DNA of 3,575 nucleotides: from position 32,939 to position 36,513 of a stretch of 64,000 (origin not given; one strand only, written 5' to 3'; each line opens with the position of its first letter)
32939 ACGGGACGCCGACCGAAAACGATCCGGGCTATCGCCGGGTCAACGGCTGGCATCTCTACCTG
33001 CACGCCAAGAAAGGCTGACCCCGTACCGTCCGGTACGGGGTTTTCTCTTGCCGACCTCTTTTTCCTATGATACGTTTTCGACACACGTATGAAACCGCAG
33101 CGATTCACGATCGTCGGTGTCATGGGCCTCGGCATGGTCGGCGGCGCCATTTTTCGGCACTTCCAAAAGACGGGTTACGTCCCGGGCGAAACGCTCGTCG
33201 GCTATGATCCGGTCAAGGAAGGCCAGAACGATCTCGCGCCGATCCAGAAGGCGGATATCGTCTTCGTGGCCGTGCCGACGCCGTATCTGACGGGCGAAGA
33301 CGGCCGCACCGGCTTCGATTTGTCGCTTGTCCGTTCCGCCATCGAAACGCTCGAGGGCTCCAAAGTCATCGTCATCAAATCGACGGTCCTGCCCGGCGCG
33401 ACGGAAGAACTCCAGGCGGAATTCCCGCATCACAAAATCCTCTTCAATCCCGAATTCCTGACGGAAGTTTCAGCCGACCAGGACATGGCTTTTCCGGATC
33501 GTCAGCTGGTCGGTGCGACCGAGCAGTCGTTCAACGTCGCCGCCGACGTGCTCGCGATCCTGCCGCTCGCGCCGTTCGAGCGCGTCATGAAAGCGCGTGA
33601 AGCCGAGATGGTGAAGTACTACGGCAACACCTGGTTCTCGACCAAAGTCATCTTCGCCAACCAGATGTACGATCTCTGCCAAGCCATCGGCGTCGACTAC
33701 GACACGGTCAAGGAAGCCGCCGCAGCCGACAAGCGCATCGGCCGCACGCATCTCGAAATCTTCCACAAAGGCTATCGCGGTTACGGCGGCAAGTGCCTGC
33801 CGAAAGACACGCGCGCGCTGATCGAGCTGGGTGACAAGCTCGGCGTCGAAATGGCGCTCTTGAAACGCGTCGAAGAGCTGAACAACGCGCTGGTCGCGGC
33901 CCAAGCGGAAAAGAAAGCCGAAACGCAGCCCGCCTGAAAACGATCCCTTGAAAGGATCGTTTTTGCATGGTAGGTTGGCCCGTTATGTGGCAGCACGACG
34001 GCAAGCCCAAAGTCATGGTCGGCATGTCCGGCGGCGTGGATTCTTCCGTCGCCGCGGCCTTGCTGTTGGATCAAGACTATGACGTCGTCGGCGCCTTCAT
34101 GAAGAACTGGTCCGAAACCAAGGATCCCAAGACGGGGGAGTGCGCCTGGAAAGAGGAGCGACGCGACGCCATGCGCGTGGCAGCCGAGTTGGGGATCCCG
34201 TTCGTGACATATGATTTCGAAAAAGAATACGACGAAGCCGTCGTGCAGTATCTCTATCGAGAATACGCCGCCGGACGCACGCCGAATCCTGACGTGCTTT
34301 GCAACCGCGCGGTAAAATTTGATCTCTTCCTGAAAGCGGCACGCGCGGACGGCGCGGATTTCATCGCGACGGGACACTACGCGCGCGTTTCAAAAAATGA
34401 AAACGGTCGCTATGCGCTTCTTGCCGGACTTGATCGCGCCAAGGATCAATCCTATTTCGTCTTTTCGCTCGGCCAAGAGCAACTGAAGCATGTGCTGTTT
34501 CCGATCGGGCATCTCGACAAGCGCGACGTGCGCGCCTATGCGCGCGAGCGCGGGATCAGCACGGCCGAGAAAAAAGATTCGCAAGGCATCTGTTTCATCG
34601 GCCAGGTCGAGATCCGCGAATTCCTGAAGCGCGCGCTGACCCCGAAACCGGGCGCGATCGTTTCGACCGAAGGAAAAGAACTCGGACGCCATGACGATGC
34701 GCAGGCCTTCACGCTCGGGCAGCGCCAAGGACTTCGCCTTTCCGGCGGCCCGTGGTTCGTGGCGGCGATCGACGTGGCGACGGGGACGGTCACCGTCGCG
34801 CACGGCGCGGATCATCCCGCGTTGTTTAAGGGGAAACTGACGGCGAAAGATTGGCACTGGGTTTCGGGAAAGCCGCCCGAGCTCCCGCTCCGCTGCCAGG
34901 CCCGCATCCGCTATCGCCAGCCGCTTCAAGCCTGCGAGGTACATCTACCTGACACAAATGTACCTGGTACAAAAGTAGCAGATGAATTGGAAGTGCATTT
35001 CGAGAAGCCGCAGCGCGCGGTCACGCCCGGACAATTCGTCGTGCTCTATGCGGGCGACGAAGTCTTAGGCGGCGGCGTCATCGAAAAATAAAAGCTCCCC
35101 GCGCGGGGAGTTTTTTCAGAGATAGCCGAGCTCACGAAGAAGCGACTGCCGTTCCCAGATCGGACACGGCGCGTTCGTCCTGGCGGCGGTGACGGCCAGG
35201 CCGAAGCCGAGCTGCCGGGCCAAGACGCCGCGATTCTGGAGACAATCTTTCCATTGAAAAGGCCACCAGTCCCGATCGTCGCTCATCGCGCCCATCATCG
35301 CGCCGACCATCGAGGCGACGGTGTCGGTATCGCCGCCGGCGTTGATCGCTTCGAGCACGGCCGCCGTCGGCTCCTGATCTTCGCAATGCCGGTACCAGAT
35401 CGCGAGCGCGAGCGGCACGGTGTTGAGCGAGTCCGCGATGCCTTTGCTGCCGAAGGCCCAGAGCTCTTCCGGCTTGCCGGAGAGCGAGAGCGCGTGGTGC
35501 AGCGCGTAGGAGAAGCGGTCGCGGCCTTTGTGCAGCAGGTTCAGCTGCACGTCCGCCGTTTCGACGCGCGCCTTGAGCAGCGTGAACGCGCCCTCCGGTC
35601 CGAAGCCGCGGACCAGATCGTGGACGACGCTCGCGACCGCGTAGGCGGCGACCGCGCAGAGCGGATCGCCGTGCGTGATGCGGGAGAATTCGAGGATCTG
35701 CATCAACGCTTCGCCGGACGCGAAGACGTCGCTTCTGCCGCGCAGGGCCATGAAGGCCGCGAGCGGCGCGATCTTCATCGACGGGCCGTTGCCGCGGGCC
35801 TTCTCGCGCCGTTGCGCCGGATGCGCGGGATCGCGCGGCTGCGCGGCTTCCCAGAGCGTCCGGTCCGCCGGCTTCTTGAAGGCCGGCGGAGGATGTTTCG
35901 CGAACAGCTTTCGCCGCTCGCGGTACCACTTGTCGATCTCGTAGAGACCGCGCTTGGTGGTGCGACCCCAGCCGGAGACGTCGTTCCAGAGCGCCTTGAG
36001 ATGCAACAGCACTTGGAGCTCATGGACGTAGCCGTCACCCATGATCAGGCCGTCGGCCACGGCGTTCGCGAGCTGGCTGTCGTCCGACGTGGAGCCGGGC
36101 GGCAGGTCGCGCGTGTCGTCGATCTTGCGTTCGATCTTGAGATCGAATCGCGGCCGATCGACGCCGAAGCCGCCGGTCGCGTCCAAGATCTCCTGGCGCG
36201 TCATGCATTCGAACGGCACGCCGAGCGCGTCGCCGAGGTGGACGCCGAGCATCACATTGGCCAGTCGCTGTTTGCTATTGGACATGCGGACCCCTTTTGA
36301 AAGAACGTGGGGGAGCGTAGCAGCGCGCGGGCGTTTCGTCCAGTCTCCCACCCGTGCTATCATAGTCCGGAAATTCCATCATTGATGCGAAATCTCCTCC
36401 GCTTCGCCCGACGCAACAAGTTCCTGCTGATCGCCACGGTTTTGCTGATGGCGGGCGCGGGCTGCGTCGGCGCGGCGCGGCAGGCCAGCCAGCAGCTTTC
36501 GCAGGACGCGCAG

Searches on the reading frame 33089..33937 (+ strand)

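Call 100: search_protein_families(library=pfam, proteins=[window:33089-33937:+], max_evalue=0.001)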
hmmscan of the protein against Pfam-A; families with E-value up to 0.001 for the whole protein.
window:33089-33937:+ (282 aa): 2 families
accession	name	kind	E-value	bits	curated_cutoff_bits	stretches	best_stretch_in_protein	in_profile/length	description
PF00984.24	UDPG_MGDP_dh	-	1.1e-25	89.9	25.4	1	170-266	1-93/94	UDP-glucose/GDP-mannose dehydrogenase family, central domain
PF03721.20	UDPG_MGDP_dh_N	-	1.1e-17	64.6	27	1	47-149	68-181/187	UDP-glucose/GDP-mannose dehydrogenase family, NAD binding domain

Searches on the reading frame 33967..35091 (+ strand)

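Call 100: search_protein_families(library=pfam, proteins=[window:33967-35091:+], max_evalue=0.001)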
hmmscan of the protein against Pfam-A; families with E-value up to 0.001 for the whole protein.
window:33967-35091:+ (374 aa): 4 families
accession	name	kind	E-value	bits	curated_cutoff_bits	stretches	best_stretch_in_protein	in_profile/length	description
PF03054.22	tRNA_Me_trans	-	3.7e-77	259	20.6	1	15-212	2-201/202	tRNA methyl transferase HUP domain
PF20258.4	tRNA_Me_trans_C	-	9.3e-25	87.2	20.6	1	290-372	3-77/77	Aminomethyltransferase beta-barrel domain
PF20259.3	tRNA_Me_trans_M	-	2.1e-17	62.9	27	1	218-279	2-66/66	tRNA methyl transferase PRC-barrel domain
PF02540.23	NAD_synthase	-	7.2e-06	25.7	21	1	11-88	16-85/242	NAD synthase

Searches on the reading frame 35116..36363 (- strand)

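Call 100: search_protein_families(library=pfam, proteins=[window:35116-36363:-], max_evalue=0.001)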
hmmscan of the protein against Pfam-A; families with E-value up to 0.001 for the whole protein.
window:35116-36363:- (415 aa): 1 family
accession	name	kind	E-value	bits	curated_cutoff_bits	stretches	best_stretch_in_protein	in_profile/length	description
PF03747.19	ADP_ribosyl_GH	-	1e-43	150.5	26.2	1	37-360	2-278/287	ADP-ribosylglycohydrolase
